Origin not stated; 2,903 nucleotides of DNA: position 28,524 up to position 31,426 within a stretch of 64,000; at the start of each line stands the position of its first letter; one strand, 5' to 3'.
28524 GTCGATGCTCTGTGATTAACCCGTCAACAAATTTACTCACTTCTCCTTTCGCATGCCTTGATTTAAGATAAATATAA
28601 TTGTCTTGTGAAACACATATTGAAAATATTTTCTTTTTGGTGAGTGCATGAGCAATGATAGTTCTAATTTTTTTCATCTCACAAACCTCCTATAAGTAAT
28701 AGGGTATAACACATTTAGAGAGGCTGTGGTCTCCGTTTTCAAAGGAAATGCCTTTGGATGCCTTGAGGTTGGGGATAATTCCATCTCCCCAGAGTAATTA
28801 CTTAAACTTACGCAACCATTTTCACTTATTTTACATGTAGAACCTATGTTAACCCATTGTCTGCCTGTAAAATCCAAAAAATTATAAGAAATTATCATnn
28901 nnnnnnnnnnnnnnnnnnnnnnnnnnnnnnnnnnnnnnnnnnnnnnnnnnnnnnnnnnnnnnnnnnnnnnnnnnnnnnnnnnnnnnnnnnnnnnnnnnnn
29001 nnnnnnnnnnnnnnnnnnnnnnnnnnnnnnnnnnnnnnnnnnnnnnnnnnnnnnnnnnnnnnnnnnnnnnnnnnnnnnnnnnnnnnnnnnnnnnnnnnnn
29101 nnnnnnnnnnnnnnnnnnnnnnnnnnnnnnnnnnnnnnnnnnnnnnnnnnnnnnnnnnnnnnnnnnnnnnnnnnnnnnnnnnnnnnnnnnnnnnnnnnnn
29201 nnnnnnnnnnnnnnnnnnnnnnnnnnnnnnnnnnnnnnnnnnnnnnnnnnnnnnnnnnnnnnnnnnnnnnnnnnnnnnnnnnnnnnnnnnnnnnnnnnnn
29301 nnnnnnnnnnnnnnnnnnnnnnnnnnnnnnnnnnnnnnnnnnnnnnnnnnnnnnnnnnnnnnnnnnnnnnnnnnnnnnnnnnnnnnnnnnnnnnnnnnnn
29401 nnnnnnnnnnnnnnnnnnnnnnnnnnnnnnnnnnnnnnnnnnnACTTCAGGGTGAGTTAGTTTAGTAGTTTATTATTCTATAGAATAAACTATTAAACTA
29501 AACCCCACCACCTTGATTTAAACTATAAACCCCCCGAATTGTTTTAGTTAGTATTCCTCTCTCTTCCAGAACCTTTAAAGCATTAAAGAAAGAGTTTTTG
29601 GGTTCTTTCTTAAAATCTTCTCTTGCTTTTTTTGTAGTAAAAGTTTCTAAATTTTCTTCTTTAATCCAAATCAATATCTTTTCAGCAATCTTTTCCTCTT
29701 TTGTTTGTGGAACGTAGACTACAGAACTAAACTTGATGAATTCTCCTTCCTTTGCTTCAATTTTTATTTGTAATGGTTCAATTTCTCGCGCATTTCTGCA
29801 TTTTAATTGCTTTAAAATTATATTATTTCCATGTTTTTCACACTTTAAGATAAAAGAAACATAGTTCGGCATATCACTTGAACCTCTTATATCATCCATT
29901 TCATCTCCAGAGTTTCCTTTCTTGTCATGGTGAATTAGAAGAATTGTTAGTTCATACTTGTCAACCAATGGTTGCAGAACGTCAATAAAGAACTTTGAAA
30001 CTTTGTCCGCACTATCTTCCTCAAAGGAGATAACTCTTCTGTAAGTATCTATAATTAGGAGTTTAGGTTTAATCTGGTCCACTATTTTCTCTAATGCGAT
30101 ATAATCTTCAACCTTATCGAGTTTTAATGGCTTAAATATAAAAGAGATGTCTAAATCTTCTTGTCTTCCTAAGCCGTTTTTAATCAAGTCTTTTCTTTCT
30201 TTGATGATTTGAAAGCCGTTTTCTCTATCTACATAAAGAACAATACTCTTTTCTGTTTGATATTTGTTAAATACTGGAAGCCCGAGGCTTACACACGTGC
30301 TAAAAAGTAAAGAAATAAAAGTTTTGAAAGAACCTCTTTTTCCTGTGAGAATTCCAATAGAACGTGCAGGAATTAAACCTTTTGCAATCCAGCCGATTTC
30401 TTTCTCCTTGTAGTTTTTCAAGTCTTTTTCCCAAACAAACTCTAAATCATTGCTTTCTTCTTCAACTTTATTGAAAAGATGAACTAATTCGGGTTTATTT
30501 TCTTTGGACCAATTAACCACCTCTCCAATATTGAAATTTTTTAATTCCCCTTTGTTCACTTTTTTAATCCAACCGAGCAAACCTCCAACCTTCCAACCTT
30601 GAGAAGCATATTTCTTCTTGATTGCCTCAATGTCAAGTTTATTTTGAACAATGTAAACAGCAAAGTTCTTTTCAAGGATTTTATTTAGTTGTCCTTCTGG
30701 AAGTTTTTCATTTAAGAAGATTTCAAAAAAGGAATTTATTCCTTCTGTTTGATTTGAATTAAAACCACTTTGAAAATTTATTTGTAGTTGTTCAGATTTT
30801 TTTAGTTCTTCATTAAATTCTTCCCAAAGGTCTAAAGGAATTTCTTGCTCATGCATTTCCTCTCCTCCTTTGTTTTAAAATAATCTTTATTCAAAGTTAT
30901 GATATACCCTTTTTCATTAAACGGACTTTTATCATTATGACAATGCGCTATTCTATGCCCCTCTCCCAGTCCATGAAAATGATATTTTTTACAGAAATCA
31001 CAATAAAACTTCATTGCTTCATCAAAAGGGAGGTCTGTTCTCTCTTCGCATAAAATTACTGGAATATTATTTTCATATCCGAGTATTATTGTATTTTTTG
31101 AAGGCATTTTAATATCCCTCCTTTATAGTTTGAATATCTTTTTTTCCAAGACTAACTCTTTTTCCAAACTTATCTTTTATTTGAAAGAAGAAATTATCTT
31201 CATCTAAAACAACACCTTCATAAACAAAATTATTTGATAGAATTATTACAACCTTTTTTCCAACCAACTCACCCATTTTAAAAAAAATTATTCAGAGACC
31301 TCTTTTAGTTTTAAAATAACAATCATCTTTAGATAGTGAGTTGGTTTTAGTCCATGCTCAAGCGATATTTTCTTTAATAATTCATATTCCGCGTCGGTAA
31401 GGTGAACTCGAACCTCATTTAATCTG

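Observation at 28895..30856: Candidate replication module of the element: PrimPol-like gene, iteron-like tandem repeats and an AAA_25-type helicase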

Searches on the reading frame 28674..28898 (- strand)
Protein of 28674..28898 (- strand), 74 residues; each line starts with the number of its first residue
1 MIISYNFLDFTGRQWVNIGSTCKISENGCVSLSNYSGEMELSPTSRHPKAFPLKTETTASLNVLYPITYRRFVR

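Call 9: search_protein_families(library=phrogs, proteins=[window:28674-28898:-], max_evalue=1)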
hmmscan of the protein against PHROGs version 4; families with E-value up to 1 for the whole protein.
window:28674-28898:- (74 aa): 1 family
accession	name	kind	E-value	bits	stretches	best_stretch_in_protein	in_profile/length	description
phrog_35132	-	unknown function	0.14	13.2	1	3-24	1-22/38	-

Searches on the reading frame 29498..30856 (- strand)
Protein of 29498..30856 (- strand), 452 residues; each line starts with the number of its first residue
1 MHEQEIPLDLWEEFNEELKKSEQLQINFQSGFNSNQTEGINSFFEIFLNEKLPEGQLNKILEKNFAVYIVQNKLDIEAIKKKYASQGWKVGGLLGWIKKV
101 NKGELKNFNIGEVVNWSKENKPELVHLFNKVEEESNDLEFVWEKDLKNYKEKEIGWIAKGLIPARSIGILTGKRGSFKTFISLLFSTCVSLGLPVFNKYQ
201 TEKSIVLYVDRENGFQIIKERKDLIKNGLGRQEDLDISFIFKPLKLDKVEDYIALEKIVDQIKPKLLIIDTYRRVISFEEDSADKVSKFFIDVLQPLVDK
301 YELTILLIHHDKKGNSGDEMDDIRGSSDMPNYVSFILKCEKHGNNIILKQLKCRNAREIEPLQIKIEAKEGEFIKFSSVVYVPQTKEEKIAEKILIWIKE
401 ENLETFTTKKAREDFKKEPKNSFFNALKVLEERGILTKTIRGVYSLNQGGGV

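Call 3: search_protein_families(library=pfam, proteins=[window:29498-30856:-], max_evalue=1)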
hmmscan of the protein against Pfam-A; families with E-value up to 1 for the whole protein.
window:29498-30856:- (452 aa): 4 families
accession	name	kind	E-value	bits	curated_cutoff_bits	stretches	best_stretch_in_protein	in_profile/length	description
PF13481.12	AAA_25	-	1.8e-24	86.9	27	1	137-315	6-194/195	AAA domain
PF06745.19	ATPase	-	0.022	14.6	26.6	0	254-319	110-172/231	KaiC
PF08766.16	DEK_C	-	0.15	12.5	24.8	1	387-414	3-30/54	DEK C terminal domain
PF13338.12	AbiEi_4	-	0.29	11.7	25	1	405-446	13-48/49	Transcriptional regulator, AbiEi antitoxin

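Call 9: search_protein_families(library=phrogs, proteins=[window:29498-30856:-], max_evalue=1)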
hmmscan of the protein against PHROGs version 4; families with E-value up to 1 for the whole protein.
window:29498-30856:- (452 aa): 10 families
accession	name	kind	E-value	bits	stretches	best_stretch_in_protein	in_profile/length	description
phrog_3123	-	unknown function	1.3e-22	81.1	1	125-345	297-542/583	-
phrog_2850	-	unknown function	3.3e-16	60.2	1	139-360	133-354/465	-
phrog_1284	-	unknown function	1e-11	45.8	1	152-322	22-195/306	-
phrog_906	-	DNA, RNA and nucleotide metabolism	4.3e-10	40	1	155-332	517-689/872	DNA polymerase/primase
phrog_6357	-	unknown function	5.5e-10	40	1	140-404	5-256/321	-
phrog_239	-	DNA, RNA and nucleotide metabolism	8.2e-08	32.6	1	247-379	454-602/801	DNA primase/helicase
phrog_25693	-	unknown function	5e-07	29.7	1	145-331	27-230/405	-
phrog_3228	-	DNA, RNA and nucleotide metabolism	0.0022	17.4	1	135-229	341-436/766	replicative helicase-primase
phrog_13251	-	unknown function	0.0058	17.7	1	352-400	38-83/108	-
phrog_30286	-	unknown function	0.0075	15.6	1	250-338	204-294/590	-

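Call 11: search_solved_structures(query=window:29498-30856:-, max_evalue=1, show_alignments=2)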
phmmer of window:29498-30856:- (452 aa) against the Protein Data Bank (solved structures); distinct sequences matched with E-value up to 1: 0.

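Call 41: find_homologous_proteins(query=window:29498-30856:-, max_evalue=0.00001)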
Query window:29498-30856:- (452 aa): 67 proteins with E <= 0.00001 among 8000 candidates.
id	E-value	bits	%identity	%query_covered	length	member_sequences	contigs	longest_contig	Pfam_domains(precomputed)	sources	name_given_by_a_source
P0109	1.7e-293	991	100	100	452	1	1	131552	PF13481.13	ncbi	-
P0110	1.6e-129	451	51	98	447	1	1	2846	PF13481.13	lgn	-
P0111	4.8e-129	449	49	99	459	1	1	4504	PF13481.13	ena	-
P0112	1.9e-128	447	51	98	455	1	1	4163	PF13481.13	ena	-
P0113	1.4e-127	444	49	98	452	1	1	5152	PF13481.13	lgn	-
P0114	4.4e-120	420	46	98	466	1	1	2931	PF13481.13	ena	-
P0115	6.7e-117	409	44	99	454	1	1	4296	PF13481.13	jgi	-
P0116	3.7e-113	397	42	99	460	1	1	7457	PF13481.13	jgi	-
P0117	1.8e-111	391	43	98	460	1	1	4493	PF13481.13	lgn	-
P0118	1.1e-107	379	44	97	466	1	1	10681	PF13481.13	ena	-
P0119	1.4e-99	352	44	96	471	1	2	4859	PF13481.13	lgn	-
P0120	9.4e-96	339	42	96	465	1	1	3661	PF13481.13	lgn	-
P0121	1.0e-95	339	41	97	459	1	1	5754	PF13481.13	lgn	-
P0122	3.5e-95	338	41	96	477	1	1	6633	PF13481.13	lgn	-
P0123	1.1e-92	329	42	96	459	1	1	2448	PF13481.13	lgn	-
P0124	5.0e-92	327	41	96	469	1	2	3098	PF13481.13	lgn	-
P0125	1.3e-91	326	39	96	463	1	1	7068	PF13481.13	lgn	-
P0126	5.1e-90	321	50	71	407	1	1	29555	PF13481.13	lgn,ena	-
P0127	7.1e-90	320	41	97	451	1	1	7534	PF13481.13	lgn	-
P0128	2.7e-88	315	50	72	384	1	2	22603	PF13481.13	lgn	-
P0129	6.7e-87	310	48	70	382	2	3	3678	PF13481.13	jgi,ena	-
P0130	5.1e-85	304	38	96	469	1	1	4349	PF13481.13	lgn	-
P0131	1.1e-84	303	46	73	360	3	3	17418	PF13481.13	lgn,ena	-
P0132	3.5e-84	301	49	69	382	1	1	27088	PF13481.13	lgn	-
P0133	1.9e-83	299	39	89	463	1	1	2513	PF13481.13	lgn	-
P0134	5.0e-81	291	48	70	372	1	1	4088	PF13481.13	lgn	-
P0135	1.4e-80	289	48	68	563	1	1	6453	PF09250.17,PF13481.13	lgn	-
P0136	2.0e-80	289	46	71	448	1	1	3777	PF13481.13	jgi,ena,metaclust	metaclust:\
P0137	9.6e-80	287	45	70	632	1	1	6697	PF09250.17,PF13481.13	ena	-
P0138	2.5e-79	285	46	70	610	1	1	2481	PF01807.26,PF09250.17,PF13481.13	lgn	-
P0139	1.1e-78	283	46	70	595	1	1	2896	PF09250.17,PF13481.13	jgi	-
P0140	2.6e-78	282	39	96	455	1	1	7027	PF13481.13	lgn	-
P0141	3.3e-77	278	46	69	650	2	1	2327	PF13481.13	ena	-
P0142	2.6e-76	275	47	68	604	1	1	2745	PF01807.26,PF09250.17,PF13481.13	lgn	-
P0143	2.8e-76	275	46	69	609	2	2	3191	PF09250.17,PF13481.13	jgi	jgi:RecA-family ATPase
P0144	2.9e-76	275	46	68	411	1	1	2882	PF13481.13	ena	-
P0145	3.2e-76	275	40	84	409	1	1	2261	PF13481.13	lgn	-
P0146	4.6e-76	275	45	73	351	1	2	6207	PF13481.13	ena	-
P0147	5.0e-76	274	46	65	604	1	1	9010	PF09250.17,PF13481.13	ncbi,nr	ncbi:MAG TPA: AAA family ATPase [Candidatus Nanoarchaeia archaeon]|nr:AAA family ATPase [Candidatus 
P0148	5.1e-76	274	46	68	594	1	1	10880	PF01807.26,PF09250.17,PF13481.13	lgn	-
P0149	6.0e-76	274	46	69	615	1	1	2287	PF09250.17,PF13481.13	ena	-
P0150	3.2e-75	272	43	71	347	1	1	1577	PF13481.13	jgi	jgi:RecA-family ATPase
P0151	3.8e-75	272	43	75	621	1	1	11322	PF01807.26,PF09250.17,PF13481.13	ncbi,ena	-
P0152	1.1e-74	270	45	69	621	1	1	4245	PF01807.26,PF09250.17,PF13481.13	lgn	-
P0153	2.4e-74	269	43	73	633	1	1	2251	PF09250.17,PF13481.13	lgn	-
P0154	2.4e-74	269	44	69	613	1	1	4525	PF09250.17,PF13481.13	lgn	-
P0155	4.2e-74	268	46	69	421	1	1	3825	PF13481.13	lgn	-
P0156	2.3e-73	266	45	69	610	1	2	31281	PF09250.17,PF13481.13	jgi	-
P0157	2.5e-71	259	42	69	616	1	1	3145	PF01807.26,PF09250.17,PF13481.13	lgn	-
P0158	7.3e-71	257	43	68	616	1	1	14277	PF01807.26,PF09250.17,PF13481.13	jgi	jgi:RecA-family ATPase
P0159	4.1e-57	212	51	46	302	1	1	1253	PF13481.13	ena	-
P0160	1.5e-55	207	39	69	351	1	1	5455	PF13481.13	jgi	-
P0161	6.1e-46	175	33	72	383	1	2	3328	PF13481.13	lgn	-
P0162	9.6e-46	175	36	64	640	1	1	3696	PF09250.17,PF13481.13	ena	-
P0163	2.2e-45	173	58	33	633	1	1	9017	-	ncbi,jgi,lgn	jgi:hypothetical protein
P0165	2.6e-40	157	51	34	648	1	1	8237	-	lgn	-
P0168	1.5e-34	138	34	51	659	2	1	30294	-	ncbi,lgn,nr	ncbi:MAG: hypothetical protein M1416_02785 [Candidatus Pacearchaeota archaeon]|nr:hypothetical prote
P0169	1.2e-13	69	27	42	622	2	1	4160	PF08800.16,PF13481.13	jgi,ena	-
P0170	1.5e-10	59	29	41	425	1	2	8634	PF13481.13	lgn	-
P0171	2.3e-9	55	28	44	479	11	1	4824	PF13481.13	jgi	jgi:DNA-binding transcriptional ArsR family regulator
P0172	7.5e-7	46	25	39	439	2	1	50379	PF13481.13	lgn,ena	-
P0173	1.9e-6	45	24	65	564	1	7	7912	PF00772.27,PF13481.13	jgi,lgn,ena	-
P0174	3.8e-6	44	27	45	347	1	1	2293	PF13481.13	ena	-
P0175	5.7e-6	44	29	36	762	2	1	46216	PF09339.17,PF14528.12,PF12802.14,PF13481.13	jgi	-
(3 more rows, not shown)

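Call 44: search_protein_families(library=pfam, proteins=[P0163, P0165, P0168, P0138, P0147], max_evalue=0.1)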
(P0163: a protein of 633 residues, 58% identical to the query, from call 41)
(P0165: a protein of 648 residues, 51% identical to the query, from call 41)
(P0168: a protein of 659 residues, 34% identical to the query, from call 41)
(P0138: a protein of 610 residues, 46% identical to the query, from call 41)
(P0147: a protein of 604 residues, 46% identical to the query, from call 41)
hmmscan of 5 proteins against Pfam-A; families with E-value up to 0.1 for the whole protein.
P0163 (633 aa): 0 families

P0165 (648 aa): 1 family
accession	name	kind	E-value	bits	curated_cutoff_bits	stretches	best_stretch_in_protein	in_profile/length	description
PF10607.14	CTLH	-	0.0088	16.6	26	1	109-168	8-53/146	CTLH/CRA C-terminal to LisH motif domain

P0168 (659 aa): 2 families
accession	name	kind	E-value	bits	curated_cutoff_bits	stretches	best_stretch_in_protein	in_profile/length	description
PF04691.17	ApoC-I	-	0.0028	17.9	28.3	1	572-606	5-39/61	Apolipoprotein C-I (ApoC-1)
PF04433.23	SWIRM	-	0.039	14.6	28.6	0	248-270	31-53/84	SWIRM domain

P0138 (610 aa): 5 families
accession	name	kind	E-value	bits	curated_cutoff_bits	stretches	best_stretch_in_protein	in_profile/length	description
PF13481.12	AAA_25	-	5.4e-29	101.7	27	1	297-470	12-194/195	AAA domain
PF09250.16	Prim-Pol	-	9.9e-14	52.5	22.8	1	15-145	12-152/158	Bifunctional DNA primase/polymerase, N-terminal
PF01807.25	Zn_ribbon_DnaG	-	6.1e-08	32.8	24.9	1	178-262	4-92/98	CHC2 zinc finger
PF21100.3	MCM_C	-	0.01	16.1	27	1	570-606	24-62/64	MCM protein C-terminal winged helix-turn-helix domain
PF25008.1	DUF7784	-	0.023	14.8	27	1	533-591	70-128/182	Domain of unknown function (DUF7784)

P0147 (604 aa): 3 families
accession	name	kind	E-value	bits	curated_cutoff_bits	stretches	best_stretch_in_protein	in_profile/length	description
PF13481.12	AAA_25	-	4.1e-27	95.5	27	1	298-464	18-194/195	AAA domain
PF09250.16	Prim-Pol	-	5.5e-15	56.6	22.8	1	9-141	9-155/158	Bifunctional DNA primase/polymerase, N-terminal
PF01807.25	Zn_ribbon_DnaG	-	0.0022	18.2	24.9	1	179-234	15-69/98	CHC2 zinc finger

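Call 79: list_cluster_members(proteins=[P0109, P0001])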
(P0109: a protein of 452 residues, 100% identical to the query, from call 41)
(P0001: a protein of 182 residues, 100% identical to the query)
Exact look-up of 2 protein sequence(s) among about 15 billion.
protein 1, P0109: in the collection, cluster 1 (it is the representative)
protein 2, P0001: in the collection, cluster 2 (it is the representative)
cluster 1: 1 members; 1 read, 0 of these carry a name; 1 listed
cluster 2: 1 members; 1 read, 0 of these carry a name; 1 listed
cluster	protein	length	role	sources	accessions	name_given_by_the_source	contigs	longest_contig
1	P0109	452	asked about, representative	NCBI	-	-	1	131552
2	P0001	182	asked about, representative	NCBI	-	-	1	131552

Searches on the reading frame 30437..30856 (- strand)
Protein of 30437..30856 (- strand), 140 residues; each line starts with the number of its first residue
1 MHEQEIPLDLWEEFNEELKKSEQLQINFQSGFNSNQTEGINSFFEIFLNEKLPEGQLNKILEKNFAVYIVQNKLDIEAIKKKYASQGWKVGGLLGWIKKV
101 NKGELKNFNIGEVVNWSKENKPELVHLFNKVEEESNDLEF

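Call 47: predict_structure(alignment_id=A4)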
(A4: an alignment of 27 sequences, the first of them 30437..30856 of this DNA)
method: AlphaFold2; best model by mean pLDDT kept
length: 140 residues; sequences in the alignment: 27
mean_pLDDT: 74.6   pTM: 0.67
mean pLDDT of the five models: 74.6, 74.6, 74.3, 72.9, 69.2
residues with pLDDT >= 90: 1; 70-90: 97; 50-70: 29; < 50: 13
segments of 3 or more residues with pLDDT < 50: 1-4, 132-140
pLDDT, mean of each block of 10 residues (from residue 1): 57 70 56 75 86 69 88 81 82 86 82 86 81 45
secondary structure, 60 per line:
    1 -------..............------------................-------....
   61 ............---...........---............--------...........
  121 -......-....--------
elements in order: H8-21 H34-49 H57-72 H76-86 H90-101 H110-120 H122-127 H129-132

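Call 58: search_solved_structures(query=A4, max_evalue=1)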
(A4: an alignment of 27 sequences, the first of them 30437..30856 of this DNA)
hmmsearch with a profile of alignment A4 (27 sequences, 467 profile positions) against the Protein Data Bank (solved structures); distinct sequences matched with E-value up to 1: 1.
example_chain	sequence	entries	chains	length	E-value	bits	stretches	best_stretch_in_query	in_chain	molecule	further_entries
1g8y_A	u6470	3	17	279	0.00026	23.1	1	182-340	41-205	REGULATORY PROTEIN REPA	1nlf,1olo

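Call 66: search_protein_families(library=pfam, alignment_id=A4, max_evalue=0.05)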
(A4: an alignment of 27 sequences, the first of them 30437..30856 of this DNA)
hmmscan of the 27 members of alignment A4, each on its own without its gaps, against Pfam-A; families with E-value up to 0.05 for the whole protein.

A. member 1, window:30437-30856:- (140 aa): 0 families

B. families by the number of members that match (of 27 scanned): 11 families
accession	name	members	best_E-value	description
PF13481.12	AAA_25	20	2.9e-31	AAA domain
PF08423.17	Rad51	1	0.00045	Rad51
PF08222.17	HTH_CodY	1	0.0011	CodY helix-turn-helix domain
PF01978.25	TrmB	1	0.0017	Sugar-specific transcriptional regulator TrmB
PF04691.17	ApoC-I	1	0.0028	Apolipoprotein C-I (ApoC-1)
PF00447.23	HSF_DNA-bind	1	0.008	HSF-type DNA-binding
PF10607.14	CTLH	1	0.0088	CTLH/CRA C-terminal to LisH motif domain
PF25051.1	WHD_MCM8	1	0.02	MCM8 winged helix domain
PF03551.20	PadR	1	0.022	Transcriptional regulator PadR-like family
PF23442.1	DUF7125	1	0.036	Family of unknown function (DUF7125)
PF04433.23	SWIRM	1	0.039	SWIRM domain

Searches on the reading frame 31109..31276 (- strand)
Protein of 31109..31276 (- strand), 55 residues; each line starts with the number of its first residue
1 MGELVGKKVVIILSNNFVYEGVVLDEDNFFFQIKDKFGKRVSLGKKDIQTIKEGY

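Call 34: search_protein_families(library=pfam, proteins=[window:31109-31276:-], max_evalue=0.1)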
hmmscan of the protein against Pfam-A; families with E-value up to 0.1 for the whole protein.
window:31109-31276:- (55 aa): 1 family
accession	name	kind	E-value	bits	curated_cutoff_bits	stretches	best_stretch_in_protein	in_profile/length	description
PF01423.28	LSM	-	0.037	14.2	23.4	1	3-29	5-31/66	LSM domain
